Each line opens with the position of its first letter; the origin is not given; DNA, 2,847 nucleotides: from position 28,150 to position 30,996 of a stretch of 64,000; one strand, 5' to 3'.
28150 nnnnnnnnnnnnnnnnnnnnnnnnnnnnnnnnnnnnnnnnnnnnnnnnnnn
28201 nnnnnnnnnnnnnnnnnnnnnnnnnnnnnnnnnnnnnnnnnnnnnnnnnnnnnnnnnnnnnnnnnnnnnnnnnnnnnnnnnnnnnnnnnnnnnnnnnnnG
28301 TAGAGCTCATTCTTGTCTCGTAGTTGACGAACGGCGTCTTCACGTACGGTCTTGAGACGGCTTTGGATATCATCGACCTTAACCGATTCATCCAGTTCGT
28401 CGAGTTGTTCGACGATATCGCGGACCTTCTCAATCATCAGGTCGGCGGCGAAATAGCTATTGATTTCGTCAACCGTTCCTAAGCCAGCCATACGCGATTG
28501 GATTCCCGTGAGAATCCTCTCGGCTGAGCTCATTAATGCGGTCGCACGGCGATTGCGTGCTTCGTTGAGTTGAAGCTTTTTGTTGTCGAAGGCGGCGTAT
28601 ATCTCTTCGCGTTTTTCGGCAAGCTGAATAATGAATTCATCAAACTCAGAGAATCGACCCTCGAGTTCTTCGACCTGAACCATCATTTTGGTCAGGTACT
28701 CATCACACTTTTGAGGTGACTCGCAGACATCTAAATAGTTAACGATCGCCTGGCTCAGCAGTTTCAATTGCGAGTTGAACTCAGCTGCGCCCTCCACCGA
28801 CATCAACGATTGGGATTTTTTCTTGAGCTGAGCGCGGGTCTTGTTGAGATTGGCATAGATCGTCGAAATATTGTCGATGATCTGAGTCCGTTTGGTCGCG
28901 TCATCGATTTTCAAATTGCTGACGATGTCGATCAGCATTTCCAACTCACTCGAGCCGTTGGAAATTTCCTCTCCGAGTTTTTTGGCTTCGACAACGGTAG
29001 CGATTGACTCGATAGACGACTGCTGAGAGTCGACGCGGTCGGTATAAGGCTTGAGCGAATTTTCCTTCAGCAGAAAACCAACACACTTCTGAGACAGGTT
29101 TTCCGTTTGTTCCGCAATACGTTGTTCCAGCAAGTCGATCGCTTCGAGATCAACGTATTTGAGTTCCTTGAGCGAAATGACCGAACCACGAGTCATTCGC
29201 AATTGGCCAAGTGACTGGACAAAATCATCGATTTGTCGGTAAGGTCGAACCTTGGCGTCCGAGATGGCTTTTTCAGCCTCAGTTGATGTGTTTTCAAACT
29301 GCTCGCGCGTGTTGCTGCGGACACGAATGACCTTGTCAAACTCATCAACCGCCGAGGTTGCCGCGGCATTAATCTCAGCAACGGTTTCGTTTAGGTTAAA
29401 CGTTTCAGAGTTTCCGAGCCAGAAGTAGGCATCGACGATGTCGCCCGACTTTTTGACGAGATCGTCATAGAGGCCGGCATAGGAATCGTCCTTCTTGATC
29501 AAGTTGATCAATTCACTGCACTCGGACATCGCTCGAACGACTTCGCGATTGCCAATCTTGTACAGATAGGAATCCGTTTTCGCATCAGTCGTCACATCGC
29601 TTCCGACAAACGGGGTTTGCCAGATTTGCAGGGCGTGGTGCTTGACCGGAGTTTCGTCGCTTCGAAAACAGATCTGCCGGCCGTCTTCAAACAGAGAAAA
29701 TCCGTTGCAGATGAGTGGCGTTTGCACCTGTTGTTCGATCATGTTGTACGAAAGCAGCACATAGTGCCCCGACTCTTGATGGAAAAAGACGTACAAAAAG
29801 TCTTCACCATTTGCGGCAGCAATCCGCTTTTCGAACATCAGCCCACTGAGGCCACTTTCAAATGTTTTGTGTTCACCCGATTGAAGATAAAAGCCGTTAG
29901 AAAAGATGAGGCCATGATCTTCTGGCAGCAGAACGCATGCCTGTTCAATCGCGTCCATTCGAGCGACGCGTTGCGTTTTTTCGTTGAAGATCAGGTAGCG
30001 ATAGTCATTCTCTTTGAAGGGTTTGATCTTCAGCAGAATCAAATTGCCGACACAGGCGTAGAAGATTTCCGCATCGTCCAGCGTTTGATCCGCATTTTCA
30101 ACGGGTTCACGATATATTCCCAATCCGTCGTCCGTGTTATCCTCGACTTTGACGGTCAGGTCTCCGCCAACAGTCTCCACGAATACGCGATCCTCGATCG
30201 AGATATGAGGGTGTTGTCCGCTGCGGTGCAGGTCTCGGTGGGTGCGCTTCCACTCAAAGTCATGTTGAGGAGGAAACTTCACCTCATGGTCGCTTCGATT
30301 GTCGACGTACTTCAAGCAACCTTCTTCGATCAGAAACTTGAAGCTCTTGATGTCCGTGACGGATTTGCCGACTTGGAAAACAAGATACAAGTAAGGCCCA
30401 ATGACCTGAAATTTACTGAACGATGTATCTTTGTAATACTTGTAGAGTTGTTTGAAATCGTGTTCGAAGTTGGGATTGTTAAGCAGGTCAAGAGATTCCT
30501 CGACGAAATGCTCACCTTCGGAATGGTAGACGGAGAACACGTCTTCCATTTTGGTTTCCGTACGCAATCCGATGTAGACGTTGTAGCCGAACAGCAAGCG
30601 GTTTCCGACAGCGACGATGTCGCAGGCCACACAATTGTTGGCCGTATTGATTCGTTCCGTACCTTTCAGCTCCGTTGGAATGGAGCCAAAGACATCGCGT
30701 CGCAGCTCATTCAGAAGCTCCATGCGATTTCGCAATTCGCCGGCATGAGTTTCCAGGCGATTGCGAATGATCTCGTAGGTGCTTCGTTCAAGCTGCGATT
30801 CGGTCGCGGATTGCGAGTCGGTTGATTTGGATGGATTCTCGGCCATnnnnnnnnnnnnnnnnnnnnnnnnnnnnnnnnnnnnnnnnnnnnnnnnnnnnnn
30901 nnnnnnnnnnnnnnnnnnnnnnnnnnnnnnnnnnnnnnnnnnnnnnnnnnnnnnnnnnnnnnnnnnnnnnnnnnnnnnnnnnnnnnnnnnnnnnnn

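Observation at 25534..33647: NfeD-flotillin-giant MoxR-like AAA+ protein operon: candidate uncharacterised membrane-microdomain system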

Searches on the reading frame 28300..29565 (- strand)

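Call 97: search_protein_families(library=pfam, proteins=[window:28300-29565:-], max_evalue=1)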
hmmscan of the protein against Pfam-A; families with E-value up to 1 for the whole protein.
window:28300-29565:- (422 aa): 6 families
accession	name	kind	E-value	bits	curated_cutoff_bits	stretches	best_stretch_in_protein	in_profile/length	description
PF25472.1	DUF7902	-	3.7e-29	101.2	26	1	170-252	2-84/85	Domain of unknown function (DUF7902)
PF12458.13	DUF3686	-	1.7e-10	40.5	25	1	1-48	401-448/448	ATPase involved in DNA repair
PF08771.16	FRB_dom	-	0.016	15.9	24.7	1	220-278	17-75/99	FKBP12-rapamycin binding domain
PF14931.11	IFT20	-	0.017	15.7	27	1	139-197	6-61/119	Intraflagellar transport complex B, subunit 20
PF22538.1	HexPS-like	-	0.11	13.1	28.9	1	211-234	30-53/106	Hexaprenyl diphosphate synthase, small subunit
PF20640.2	Rrn6_HB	-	0.31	11.6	26.4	1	175-241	78-157/192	Rrn6, helical bundle domain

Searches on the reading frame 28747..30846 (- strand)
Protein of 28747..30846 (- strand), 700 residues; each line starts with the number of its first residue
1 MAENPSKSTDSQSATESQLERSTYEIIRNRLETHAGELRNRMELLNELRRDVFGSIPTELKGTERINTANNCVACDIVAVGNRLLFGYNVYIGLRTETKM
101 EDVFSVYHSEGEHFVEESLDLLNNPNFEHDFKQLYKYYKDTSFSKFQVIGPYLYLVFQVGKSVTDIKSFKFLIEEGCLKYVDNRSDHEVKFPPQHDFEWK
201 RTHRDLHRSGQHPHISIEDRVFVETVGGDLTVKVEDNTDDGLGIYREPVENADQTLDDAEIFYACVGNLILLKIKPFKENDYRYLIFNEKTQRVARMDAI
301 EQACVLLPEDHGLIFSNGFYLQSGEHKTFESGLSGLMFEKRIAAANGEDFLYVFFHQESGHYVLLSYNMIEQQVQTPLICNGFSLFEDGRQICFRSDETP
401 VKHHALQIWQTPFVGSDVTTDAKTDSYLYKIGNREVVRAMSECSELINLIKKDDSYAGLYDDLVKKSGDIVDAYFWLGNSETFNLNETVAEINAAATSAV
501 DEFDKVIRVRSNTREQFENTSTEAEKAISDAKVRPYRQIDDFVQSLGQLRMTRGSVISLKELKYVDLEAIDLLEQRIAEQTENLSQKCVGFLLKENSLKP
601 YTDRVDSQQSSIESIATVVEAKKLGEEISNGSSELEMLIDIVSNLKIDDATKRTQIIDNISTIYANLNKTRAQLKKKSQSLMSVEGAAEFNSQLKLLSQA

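Call 31: search_protein_representatives(protein=window:28747-30846:-)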
Query: 700 residues. Proteins with E-value up to 0.001 (for the whole library): 963; up to 1e-10: 687; up to 1e-30: 309. The best 150 are listed.
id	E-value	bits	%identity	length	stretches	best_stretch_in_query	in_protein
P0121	1.8e-250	849.6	54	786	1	13-699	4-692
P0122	3.1e-249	845.5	54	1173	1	16-700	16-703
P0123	1.4e-244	830.2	53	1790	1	11-700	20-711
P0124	1.1e-235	800.7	51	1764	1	16-699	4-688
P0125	2.5e-233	793.0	51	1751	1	18-699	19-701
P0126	5.6e-220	748.8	46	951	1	15-700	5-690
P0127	2.3e-218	743.5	49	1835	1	6-700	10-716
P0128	1.9e-215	733.9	47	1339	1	17-699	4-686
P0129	6.9e-208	708.9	48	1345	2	174-698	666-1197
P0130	2.5e-205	700.4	46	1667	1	19-699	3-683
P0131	2.3e-204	697.2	45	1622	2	19-699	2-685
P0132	1.7e-203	694.4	46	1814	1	16-699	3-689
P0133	5.3e-203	692.8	45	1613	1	16-699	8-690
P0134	6.7e-199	679.2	45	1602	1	19-699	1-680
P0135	6.1e-198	676.0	44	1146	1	10-699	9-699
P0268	1.6e-76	274.9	27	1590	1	21-699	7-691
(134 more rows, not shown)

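Call 77: find_homologous_proteins(query=P0268, max_evalue=1e-20)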
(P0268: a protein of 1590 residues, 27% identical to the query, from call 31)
Query P0268 (1590 aa): 422 proteins with E <= 1e-20 among 8000 candidates; the best 120 are listed.
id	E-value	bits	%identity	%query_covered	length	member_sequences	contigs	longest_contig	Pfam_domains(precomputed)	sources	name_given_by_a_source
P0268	0.0e+0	3416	100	100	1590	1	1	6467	PF12458.14,PF00004.36,PF07728.21,PF25472.2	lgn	-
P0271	0.0e+0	2628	78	99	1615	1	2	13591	PF12458.14,PF00004.36,PF07728.21,PF25472.2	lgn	-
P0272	0.0e+0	2583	77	98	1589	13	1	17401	PF12458.14,PF00004.36,PF07728.21,PF25472.2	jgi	jgi:hypothetical protein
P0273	0.0e+0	2547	76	99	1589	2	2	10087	PF12458.14,PF25472.2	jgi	-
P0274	0.0e+0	2500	74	99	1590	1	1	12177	PF12458.14,PF25472.2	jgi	jgi:hypothetical protein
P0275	0.0e+0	2478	74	98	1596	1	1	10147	PF12458.14,PF00004.36,PF07728.21,PF25472.2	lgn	-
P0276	0.0e+0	2432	73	98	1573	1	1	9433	PF12458.14,PF07728.21,PF25472.2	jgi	jgi:hypothetical protein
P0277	0.0e+0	2087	73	47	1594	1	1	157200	PF12458.14,PF25472.2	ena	-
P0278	0.0e+0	1742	57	98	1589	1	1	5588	PF12458.14,PF00004.36,PF07728.21,PF25472.2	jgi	jgi:hypothetical protein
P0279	0.0e+0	1643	73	67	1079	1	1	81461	PF12458.14,PF25472.2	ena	-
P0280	0.0e+0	1609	53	98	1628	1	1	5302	PF12458.14,PF25472.2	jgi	jgi:hypothetical protein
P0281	0.0e+0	1593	72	66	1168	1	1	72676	PF12458.14,PF25472.2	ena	-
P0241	0.0e+0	1516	51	98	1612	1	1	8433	PF12458.14,PF00004.36,PF07728.21,PF25472.2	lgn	-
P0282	0.0e+0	1514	75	60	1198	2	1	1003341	PF12458.14,PF25472.2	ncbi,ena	-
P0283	0.0e+0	1497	51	98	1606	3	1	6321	PF12458.14,PF00004.36,PF07728.21,PF25472.2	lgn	-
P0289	0.0e+0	1428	47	99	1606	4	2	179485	PF12458.14,PF13401.13,PF25472.2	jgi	jgi:flagellin-like hook-associated protein FlgL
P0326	7.7e-281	953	40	99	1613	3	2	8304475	PF12458.14,PF00004.36,PF13401.13,PF07728.21,PF25472.2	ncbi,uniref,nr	ncbi:DNA repair ATPase [Couchioplanes caeruleus]|uniref:DNA repair ATPase n=2 Tax=Couchioplanes caer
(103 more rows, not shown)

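Call 78: find_encoding_contigs(protein=P0272, flank=5000, max_places=1)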
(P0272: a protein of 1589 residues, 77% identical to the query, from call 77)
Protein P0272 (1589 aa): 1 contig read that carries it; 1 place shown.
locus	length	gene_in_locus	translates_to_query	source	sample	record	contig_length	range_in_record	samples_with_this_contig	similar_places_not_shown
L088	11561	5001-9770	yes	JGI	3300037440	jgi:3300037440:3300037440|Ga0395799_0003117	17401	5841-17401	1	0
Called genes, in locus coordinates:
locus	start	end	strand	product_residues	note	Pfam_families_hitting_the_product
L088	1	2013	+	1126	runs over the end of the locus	PF07719:TPR_2 (faint), PF13414:TPR_11 (faint), PF13432:TPR_16 (faint), PF23914:TPR_CcmH_CycH (faint), PF13181:TPR_8 (faint)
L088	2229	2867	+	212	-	-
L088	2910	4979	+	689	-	PF01145:Band_7 (weak)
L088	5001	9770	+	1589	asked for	PF12458:DUF3686, PF00004:AAA (faint), PF25472:DUF7902, PF07728:AAA_5 (faint)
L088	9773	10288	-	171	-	PF05875:Ceramidase (faint)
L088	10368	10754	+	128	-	-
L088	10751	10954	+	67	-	PF19684:DUF6186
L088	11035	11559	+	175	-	?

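Call 79: find_encoding_contigs(protein=P0289, flank=5000, max_places=1)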
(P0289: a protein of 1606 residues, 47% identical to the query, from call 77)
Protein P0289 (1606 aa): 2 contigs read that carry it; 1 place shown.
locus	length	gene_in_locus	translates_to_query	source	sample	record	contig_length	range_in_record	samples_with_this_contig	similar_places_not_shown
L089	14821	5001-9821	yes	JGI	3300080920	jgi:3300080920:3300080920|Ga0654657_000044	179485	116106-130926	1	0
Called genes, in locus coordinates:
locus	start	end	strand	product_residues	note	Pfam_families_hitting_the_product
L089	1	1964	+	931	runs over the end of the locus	PF00675:Peptidase_M16, PF05193:Peptidase_M16_C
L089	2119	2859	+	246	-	-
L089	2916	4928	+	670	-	PF01145:Band_7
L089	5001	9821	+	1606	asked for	PF12458:DUF3686, PF25472:DUF7902, PF13401:AAA_22 (weak)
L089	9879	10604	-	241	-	PF13489:Methyltransf_23, PF08241:Methyltransf_11 (weak), PF08242:Methyltransf_12, PF13649:Methyltransf_25 (weak)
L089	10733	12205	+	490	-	-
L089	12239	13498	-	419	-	PF13692:Glyco_trans_1_4 (faint)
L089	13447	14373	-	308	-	PF13489:Methyltransf_23, PF08241:Methyltransf_11, PF08242:Methyltransf_12, PF13649:Methyltransf_25, PF13847:Methyltransf_31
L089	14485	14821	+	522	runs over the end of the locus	PF00496:SBP_bac_5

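Call 80: find_encoding_contigs(protein=P0326, flank=5000, max_places=1)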
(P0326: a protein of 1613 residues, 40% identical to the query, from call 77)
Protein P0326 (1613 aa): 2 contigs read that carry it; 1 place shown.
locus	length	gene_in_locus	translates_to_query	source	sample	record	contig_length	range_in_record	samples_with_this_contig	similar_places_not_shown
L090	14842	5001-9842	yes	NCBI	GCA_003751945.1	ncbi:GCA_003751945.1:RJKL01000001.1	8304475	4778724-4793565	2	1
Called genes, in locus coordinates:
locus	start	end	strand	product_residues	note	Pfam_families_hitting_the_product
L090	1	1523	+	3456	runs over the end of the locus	PF20148:DUF6531, PF13385:Laminin_G_3, PF00054:Laminin_G_1, PF02210:Laminin_G_2, PF13385:Laminin_G_3, PF13385:Laminin_G_3, PF05593:RHS_repeat, PF25023:TEN_YD-shell, +3 more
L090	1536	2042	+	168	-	-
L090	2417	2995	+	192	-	-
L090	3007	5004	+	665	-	PF01145:Band_7 (weak)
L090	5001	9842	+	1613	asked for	PF12458:DUF3686, PF25472:DUF7902, PF13401:AAA_22 (faint), PF00004:AAA (weak), PF07728:AAA_5 (weak)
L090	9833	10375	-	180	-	-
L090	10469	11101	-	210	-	PF03029:ATP_bind_1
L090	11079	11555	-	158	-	PF05331:DUF742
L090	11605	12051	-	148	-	PF03259:Robl_LC7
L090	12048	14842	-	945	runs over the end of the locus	PF08376:NIT, PF00672:HAMP, PF02518:HATPase_c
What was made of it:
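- The most distant clades examined keep the trio (calls 78-80).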
